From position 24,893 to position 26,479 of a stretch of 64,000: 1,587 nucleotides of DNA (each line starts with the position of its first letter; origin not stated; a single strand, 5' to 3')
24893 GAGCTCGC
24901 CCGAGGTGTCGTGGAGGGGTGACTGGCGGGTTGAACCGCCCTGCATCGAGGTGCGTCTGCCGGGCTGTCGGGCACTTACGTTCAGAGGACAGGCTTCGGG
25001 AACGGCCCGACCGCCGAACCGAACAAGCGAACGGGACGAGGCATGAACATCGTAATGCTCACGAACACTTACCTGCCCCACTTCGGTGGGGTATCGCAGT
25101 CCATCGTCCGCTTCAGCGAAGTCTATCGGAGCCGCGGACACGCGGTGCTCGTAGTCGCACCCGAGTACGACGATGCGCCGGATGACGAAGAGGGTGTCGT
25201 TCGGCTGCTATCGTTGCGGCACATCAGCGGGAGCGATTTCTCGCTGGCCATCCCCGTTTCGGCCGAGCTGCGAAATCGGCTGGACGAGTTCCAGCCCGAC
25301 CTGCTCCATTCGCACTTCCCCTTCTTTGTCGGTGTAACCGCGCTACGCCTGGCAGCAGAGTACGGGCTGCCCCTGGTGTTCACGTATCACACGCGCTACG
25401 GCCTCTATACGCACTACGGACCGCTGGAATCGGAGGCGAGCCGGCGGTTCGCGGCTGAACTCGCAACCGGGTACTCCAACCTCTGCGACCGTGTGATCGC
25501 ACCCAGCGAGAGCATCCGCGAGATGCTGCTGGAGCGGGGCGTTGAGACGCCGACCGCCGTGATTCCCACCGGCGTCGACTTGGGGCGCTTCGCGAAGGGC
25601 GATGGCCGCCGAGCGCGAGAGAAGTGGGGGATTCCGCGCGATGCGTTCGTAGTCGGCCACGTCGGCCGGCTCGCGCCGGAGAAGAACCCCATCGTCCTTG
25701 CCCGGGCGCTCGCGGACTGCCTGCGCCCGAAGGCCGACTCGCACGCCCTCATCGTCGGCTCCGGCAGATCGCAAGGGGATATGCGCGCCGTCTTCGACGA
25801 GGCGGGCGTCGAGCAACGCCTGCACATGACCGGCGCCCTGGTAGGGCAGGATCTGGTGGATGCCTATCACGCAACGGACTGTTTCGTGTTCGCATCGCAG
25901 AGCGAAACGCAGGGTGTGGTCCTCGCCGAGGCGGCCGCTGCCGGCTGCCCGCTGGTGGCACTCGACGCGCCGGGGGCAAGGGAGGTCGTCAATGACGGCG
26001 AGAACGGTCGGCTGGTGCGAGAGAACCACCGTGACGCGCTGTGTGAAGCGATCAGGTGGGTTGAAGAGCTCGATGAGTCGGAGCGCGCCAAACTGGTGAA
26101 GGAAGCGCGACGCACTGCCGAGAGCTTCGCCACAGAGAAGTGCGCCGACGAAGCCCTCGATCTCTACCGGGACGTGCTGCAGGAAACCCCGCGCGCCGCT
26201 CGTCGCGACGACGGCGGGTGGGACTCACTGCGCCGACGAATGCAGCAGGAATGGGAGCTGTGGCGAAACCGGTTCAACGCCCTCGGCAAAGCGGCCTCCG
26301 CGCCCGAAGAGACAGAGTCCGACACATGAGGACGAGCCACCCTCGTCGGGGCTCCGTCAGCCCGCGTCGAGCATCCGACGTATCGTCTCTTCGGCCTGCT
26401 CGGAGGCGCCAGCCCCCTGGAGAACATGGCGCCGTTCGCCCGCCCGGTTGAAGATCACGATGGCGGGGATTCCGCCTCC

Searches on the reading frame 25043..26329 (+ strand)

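Call 96: search_protein_families(library=pfam, proteins=[window:25043-26329:+], max_evalue=0.00001)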
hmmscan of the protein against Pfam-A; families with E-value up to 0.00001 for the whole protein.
window:25043-26329:+ (428 aa): 5 families
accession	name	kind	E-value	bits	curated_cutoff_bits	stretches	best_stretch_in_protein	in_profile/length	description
PF13439.12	Glyco_transf_4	-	2.7e-37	128.8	28.5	1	14-182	1-170/170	Glycosyltransferase Family 4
PF00534.26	Glycos_transf_1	-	3.2e-32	111.9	26.4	1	190-357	4-171/172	Glycosyl transferases group 1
PF13692.12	Glyco_trans_1_4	-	7.2e-28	98.1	27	1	202-339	2-138/142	Glycosyl transferases group 1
PF13579.12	Glyco_trans_4_4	-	2.2e-21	77.3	29.7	1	15-177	1-158/158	Glycosyl transferase 4-like domain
PF13524.12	Glyco_trans_1_2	-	1.5e-06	28.7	25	1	234-361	16-132/144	Glycosyl transferase-like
